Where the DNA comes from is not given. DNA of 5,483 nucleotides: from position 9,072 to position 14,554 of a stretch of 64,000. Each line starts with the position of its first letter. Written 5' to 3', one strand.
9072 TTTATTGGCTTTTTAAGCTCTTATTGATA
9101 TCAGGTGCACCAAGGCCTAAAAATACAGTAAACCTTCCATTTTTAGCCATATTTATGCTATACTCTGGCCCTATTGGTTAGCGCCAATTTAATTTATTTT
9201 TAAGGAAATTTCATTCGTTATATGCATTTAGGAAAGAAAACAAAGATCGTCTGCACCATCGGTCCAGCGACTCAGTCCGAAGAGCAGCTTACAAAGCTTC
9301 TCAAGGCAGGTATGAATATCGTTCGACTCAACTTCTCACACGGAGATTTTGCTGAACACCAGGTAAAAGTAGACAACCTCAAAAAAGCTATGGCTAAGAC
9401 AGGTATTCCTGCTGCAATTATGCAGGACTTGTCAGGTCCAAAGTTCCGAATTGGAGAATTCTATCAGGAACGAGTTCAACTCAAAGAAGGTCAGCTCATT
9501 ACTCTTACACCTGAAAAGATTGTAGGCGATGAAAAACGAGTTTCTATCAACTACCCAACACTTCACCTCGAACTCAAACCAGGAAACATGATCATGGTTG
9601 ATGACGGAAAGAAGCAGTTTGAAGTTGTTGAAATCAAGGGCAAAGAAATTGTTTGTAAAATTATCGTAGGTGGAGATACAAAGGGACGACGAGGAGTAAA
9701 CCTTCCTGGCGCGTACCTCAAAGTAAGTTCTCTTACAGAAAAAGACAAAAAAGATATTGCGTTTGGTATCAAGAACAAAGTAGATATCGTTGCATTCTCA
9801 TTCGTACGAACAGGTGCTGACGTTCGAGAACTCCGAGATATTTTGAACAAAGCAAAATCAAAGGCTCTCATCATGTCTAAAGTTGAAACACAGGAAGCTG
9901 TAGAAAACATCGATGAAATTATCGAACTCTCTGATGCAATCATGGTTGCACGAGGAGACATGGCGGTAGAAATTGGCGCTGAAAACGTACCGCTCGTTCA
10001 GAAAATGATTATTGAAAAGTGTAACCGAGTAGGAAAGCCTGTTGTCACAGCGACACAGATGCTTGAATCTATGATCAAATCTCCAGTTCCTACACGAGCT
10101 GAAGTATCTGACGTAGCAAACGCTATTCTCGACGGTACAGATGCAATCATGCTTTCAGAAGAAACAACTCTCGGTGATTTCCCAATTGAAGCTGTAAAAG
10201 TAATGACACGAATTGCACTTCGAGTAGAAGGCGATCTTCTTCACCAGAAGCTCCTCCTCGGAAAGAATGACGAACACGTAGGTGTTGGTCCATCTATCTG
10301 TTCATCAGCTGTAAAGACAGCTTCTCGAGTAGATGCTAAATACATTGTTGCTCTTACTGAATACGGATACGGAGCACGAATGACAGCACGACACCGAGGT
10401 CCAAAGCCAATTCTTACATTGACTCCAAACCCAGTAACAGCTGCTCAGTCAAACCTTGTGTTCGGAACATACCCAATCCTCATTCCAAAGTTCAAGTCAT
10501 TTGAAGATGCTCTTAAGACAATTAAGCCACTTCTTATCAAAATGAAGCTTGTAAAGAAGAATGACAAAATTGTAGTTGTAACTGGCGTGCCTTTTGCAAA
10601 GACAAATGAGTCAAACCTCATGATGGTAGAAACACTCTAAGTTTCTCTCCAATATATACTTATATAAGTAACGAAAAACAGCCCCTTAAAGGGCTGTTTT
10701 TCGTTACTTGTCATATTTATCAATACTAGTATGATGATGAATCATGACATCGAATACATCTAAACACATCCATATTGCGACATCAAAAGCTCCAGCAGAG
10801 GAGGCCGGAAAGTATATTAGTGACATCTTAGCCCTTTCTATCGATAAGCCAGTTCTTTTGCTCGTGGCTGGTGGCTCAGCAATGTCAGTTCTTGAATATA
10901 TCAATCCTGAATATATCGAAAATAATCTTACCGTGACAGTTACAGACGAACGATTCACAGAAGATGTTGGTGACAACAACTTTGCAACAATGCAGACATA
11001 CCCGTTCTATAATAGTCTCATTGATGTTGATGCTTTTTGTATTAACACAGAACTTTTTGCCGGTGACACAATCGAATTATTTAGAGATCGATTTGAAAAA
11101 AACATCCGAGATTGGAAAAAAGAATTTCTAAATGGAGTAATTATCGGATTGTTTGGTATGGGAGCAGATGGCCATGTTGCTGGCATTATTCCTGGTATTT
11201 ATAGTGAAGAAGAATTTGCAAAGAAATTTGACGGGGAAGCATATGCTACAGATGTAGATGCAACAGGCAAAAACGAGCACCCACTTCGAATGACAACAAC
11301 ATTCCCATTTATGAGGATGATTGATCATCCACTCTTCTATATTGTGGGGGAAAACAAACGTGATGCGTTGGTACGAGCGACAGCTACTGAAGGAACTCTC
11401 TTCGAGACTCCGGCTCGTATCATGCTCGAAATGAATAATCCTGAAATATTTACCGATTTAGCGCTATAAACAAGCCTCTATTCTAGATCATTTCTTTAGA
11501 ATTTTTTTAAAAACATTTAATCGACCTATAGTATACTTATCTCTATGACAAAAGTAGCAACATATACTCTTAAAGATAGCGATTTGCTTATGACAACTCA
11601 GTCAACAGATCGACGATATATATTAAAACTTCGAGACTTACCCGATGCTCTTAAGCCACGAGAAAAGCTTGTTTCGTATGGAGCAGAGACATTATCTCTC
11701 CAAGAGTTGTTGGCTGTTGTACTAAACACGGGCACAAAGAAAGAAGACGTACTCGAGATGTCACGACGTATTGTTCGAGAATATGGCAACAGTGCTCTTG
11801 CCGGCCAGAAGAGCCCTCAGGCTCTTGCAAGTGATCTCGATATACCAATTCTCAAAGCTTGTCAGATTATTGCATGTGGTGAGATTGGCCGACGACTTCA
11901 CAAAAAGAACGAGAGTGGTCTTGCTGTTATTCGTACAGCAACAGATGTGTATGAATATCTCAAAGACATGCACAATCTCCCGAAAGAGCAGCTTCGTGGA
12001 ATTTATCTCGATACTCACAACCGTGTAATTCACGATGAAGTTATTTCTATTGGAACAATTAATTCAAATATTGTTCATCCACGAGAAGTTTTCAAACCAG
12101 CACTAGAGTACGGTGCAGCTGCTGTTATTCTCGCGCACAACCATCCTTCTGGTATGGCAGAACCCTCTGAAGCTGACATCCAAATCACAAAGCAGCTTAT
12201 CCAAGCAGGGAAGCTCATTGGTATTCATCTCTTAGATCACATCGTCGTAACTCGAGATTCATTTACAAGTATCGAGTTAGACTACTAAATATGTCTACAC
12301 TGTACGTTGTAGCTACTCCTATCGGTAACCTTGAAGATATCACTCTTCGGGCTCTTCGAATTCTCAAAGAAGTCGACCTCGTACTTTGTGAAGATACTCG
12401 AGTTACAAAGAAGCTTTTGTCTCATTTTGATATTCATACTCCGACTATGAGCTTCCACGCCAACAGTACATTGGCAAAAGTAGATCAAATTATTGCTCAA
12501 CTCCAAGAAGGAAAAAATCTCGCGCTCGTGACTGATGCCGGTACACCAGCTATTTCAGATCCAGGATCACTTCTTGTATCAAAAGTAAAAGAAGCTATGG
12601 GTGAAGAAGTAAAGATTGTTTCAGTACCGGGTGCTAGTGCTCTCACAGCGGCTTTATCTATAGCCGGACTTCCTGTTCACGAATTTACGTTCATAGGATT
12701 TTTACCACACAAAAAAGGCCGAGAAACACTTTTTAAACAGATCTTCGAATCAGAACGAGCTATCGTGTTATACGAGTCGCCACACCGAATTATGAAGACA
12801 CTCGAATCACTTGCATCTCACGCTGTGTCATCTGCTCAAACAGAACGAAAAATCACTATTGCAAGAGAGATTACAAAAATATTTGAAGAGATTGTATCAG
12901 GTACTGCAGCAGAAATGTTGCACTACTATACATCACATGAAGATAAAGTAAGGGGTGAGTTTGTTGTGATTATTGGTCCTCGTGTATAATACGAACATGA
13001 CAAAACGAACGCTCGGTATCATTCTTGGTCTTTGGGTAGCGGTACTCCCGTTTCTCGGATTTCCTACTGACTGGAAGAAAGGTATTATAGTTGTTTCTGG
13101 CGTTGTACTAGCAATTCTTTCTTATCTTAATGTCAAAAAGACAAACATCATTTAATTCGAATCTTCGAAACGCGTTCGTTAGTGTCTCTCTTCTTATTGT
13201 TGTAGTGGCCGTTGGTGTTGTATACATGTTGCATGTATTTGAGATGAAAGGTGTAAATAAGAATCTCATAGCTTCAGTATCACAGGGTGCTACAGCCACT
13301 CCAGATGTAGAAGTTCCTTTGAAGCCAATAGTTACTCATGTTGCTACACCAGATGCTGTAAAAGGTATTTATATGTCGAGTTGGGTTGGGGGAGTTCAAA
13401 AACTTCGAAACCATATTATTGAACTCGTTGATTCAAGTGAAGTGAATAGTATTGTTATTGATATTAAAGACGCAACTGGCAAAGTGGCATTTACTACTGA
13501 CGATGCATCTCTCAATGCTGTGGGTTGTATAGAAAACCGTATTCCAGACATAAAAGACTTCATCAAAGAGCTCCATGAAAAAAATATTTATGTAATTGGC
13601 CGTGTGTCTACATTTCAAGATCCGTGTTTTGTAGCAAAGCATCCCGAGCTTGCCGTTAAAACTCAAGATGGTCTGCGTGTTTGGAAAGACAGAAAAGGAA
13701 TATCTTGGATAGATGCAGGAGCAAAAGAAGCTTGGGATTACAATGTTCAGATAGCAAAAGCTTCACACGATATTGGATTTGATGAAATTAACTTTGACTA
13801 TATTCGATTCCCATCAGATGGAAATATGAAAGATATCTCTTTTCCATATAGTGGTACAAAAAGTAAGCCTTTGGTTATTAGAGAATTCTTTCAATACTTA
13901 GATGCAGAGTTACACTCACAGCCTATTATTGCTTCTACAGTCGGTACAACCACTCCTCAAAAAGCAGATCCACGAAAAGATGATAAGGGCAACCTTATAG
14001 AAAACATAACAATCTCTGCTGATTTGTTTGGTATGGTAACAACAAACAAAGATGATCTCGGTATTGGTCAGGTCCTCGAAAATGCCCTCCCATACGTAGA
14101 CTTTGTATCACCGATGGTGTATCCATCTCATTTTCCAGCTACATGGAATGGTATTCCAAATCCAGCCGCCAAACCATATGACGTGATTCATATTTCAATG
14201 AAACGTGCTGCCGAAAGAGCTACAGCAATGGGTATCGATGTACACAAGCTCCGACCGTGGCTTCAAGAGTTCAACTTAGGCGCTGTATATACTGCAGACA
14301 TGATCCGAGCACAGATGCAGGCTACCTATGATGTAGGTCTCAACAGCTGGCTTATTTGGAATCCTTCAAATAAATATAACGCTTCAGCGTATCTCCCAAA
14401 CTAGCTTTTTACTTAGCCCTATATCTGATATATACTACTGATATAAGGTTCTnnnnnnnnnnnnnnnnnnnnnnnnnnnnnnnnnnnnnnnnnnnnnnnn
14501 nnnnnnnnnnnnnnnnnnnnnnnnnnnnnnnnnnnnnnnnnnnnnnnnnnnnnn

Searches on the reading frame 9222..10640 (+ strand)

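Call 56: search_protein_families(library=pfam, proteins=[window:9222-10640:+], max_evalue=0.0001)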
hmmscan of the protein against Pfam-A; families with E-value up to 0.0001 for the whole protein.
window:9222-10640:+ (472 aa): 3 families
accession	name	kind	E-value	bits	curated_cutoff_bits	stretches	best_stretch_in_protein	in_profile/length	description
PF00224.27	PK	-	1.9e-122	408.9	30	1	5-325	2-328/328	Pyruvate kinase, barrel domain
PF02887.21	PK_C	-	4.6e-27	94.8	28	1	358-469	2-113/114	Pyruvate kinase, alpha/beta domain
PF03328.21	HpcH_HpaI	-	2.2e-05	24.3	25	1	176-263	75-170/221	HpcH/HpaI aldolase/citrate lyase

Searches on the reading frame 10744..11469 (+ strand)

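Call 56: search_protein_families(library=pfam, proteins=[window:10744-11469:+], max_evalue=0.0001)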
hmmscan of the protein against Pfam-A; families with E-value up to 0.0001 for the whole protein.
window:10744-11469:+ (241 aa): 1 family
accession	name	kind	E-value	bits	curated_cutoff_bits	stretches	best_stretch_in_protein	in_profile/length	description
PF01182.26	Glucosamine_iso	-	2.3e-13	50.9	27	1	15-227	4-216/225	Glucosamine-6-phosphate isomerases/6-phosphogluconolactonase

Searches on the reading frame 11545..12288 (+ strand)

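Call 56: search_protein_families(library=pfam, proteins=[window:11545-12288:+], max_evalue=0.0001)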
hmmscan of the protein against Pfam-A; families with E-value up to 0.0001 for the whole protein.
window:11545-12288:+ (247 aa): 2 families
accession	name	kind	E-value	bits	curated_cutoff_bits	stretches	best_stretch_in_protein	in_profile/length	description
PF04002.20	RadC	-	9.2e-44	148.7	22.1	1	130-243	2-116/121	RadC-like JAB domain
PF20582.4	UPF0758_N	-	1.5e-16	60.7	27.1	1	30-85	2-57/77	UPF0758 N-terminal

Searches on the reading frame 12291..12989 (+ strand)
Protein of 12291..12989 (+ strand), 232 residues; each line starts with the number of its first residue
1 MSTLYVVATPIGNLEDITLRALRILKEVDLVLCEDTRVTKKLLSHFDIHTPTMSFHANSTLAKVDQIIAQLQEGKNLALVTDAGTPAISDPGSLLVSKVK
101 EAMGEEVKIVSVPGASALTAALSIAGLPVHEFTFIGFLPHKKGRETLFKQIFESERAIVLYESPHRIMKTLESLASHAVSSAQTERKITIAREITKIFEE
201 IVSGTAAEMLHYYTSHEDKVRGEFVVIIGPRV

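Call 56: search_protein_families(library=pfam, proteins=[window:12291-12989:+], max_evalue=0.0001)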
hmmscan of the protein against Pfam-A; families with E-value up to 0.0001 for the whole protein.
window:12291-12989:+ (232 aa): 1 family
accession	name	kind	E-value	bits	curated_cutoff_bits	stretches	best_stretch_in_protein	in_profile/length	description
PF00590.25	TP_methylase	-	5.3e-35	121.7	27.8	1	3-209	1-211/212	Tetrapyrrole (Corrin/Porphyrin) Methylases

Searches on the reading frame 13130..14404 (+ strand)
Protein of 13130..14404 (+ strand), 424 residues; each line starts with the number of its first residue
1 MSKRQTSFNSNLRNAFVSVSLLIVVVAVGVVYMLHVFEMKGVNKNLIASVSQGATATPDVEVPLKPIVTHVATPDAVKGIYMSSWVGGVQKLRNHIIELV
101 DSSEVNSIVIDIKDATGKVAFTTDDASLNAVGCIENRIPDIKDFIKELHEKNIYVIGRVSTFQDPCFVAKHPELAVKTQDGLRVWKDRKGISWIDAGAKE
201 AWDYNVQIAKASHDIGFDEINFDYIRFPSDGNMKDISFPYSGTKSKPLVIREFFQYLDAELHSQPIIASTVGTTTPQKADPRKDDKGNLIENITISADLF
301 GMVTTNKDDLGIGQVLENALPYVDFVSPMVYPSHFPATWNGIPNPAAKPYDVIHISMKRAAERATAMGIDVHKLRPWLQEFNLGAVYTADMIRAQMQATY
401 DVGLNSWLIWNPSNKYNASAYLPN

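Call 56: search_protein_families(library=pfam, proteins=[window:13130-14404:+], max_evalue=0.0001)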
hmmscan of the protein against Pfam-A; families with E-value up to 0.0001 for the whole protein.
window:13130-14404:+ (424 aa): 1 family
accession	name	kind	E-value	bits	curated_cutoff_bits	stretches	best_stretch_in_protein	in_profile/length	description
PF13200.12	DUF4015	-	6e-93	311.8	27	2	79-269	1-191/313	Putative glycosyl hydrolase domain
